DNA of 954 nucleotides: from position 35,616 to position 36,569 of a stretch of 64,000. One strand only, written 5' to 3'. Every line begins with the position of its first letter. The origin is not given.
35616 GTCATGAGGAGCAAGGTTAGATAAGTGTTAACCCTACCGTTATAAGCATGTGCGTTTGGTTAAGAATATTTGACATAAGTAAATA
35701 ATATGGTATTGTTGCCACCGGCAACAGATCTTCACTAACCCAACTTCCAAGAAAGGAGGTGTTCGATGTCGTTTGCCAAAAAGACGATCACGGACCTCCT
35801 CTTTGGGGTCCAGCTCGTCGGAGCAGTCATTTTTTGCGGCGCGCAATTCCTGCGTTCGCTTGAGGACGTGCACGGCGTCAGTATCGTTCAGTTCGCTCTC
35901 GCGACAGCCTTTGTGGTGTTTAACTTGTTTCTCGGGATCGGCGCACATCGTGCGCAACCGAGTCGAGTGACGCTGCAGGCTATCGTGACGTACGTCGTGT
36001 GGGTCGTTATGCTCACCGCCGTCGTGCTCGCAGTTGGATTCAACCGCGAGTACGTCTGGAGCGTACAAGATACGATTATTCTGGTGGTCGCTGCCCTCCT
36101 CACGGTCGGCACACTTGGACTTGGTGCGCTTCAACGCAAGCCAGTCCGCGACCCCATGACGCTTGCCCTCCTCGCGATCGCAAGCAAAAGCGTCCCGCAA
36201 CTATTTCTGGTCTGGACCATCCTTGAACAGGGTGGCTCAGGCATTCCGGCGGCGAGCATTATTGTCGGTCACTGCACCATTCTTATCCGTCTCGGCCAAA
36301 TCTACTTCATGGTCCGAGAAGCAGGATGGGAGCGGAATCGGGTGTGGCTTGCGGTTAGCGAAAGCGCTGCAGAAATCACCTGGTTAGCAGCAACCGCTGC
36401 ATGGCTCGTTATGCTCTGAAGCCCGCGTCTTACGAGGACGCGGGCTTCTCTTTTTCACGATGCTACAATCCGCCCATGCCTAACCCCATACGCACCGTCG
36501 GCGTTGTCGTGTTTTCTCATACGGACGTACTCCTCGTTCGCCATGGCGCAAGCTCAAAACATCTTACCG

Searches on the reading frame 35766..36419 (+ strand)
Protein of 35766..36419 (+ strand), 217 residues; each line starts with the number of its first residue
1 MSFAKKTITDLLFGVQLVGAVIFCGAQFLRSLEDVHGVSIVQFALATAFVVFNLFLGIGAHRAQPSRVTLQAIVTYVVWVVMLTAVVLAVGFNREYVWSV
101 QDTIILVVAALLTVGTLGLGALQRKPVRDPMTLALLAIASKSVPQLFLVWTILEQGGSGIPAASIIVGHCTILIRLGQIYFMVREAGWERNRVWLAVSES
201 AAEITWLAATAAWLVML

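Call 82: search_protein_families(library=pfam, proteins=[window:35766-36419:+], max_evalue=0.00001)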
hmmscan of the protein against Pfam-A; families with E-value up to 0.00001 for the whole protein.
window:35766-36419:+ (217 aa): 0 families

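Call 87: find_homologous_proteins(query=window:35766-36419:+, max_evalue=0.00001)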
Query window:35766-36419:+ (217 aa): 103 proteins with E <= 0.00001 among 3440 candidates.
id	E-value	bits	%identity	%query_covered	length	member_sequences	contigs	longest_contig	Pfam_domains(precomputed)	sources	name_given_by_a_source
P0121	9.2e-131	452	100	100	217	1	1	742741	-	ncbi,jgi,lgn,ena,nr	ncbi:MAG TPA: hypothetical protein VEB18_04255 [Candidatus Paceibacterota bacterium]|nr:hypothetical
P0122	5.4e-113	394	84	100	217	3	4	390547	-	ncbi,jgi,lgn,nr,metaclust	ncbi:MAG: hypothetical protein ABA06_01290 [Parcubacteria bacterium C7867-001]|nr:MAG: hypothetical 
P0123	3.5e-112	391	85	100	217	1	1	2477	-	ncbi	ncbi:MAG: hypothetical protein WBK28_01210 [Minisyncoccia bacterium]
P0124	1.4e-101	356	76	100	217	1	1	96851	-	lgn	-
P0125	2.8e-101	355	77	100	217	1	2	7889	-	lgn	-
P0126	3.5e-100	352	76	100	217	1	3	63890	-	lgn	-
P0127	6.0e-99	348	75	100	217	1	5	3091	-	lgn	-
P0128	1.8e-92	327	71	100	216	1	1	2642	-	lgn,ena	-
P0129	1.7e-89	317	69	100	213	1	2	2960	-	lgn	-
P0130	4.6e-83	296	63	100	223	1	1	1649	-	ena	-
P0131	2.7e-79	283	72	81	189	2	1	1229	-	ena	-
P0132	1.9e-78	281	62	97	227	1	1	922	-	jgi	jgi:hypothetical protein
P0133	3.9e-78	280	60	98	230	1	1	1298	-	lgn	-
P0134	2.3e-75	271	59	100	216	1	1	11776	-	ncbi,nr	ncbi:MAG: hypothetical protein HYT62_03285 [Candidatus Yanofskybacteria bacterium]|nr:hypothetical p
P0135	6.6e-74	266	58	99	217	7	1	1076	-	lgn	-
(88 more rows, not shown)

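Call 88: find_encoding_contigs(protein=P0122, flank=10000, max_places=2)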
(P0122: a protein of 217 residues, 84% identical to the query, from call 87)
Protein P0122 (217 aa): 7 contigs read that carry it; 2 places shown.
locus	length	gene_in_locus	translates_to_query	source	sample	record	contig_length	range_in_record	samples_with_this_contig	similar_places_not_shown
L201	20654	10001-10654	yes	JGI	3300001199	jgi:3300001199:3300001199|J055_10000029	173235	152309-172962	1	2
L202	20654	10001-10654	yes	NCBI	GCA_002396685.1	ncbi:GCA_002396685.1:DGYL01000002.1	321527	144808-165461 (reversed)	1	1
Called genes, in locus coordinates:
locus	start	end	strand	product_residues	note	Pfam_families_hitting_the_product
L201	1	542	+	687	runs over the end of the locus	PF04851:ResIII, PF17757:UvrB_inter, PF27431:UvrB_3rd, PF00271:Helicase_C, PF12344:UvrB, PF02151:UVR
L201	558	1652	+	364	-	PF00512:HisKA, PF13581:HATPase_c_2 (weak), PF02518:HATPase_c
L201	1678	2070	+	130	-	PF00072:Response_reg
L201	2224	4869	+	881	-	PF00005:ABC_tran (faint), PF02463:SMC_N (faint), PF03193:RsgA_GTPase (faint), PF13191:AAA_16 (faint), PF13481:AAA_25 (faint), PF13555:AAA_29 (faint), PF13304:AAA_21 (faint), PF17760:UvrA_inter, +1 more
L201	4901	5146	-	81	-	-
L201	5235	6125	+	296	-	PF00300:His_Phos_1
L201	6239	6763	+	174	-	-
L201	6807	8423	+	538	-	PF02151:UVR (faint), PF08459:UvrC_RNaseH_dom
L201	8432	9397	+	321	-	PF01820:Dala_Dala_lig_N, PF07478:Dala_Dala_lig_C, PF02655:ATP-grasp_3 (weak)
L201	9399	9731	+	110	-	PF01329:Pterin_4a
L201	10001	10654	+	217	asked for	-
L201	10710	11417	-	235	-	-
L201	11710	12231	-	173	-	-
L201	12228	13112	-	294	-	PF26305:CD_NTase_C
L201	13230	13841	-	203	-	PF19335:HMBD, PF07291:MauE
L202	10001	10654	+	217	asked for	-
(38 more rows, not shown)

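Call 89: find_encoding_contigs(protein=P0124, flank=10000, max_places=1)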
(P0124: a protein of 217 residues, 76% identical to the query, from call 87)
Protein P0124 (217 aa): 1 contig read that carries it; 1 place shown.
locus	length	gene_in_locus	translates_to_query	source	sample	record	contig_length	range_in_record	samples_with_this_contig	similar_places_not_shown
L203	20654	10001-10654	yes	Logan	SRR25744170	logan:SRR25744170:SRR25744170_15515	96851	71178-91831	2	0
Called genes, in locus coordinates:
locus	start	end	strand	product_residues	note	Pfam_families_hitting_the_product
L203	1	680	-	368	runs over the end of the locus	PF01098:FTSW_RODA_SPOVE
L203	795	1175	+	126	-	-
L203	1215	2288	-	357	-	PF00953:Glycos_transf_4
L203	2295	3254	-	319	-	PF13354:Beta-lactamase2 (weak), PF00768:Peptidase_S11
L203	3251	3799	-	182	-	PF04079:SMC_ScpB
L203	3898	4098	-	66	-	-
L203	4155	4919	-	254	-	PF02616:SMC_ScpA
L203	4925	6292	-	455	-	PF01336:tRNA_anti-codon, PF00152:tRNA-synt_2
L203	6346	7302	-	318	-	PF00579:tRNA-synt_1b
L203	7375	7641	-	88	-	PF01272:GreA_GreB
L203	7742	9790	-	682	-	PF00082:Peptidase_S8, PF16403:Bact_surface_Ig-like, PF01471:PG_binding_1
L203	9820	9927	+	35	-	-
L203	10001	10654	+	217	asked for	-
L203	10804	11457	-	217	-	-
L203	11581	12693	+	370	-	PF00535:Glycos_transf_2, PF13641:Glyco_tranf_2_3, PF04138:GtrA_DPMS_TM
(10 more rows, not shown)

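Call 90: find_encoding_contigs(protein=P0126, flank=10000, max_places=1)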
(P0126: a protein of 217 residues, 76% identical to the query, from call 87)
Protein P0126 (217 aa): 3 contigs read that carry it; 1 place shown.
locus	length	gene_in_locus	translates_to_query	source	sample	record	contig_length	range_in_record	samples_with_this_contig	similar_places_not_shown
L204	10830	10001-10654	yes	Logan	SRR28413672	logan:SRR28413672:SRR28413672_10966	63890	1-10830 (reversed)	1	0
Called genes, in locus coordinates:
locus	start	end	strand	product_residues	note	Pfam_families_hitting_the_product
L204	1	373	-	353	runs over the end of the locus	PF00953:Glycos_transf_4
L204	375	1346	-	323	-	PF00768:Peptidase_S11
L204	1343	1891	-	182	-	PF04079:SMC_ScpB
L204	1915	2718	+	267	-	PF02673:BacA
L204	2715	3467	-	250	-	PF02616:SMC_ScpA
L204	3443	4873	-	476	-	PF02789:Peptidase_M17_N (weak), PF00883:Peptidase_M17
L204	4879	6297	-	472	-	PF01336:tRNA_anti-codon, PF00152:tRNA-synt_2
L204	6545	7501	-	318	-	PF00579:tRNA-synt_1b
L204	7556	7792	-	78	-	-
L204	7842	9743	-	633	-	PF22148:Fervidolysin_NPro-like, PF00082:Peptidase_S8, PF16403:Bact_surface_Ig-like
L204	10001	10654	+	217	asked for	-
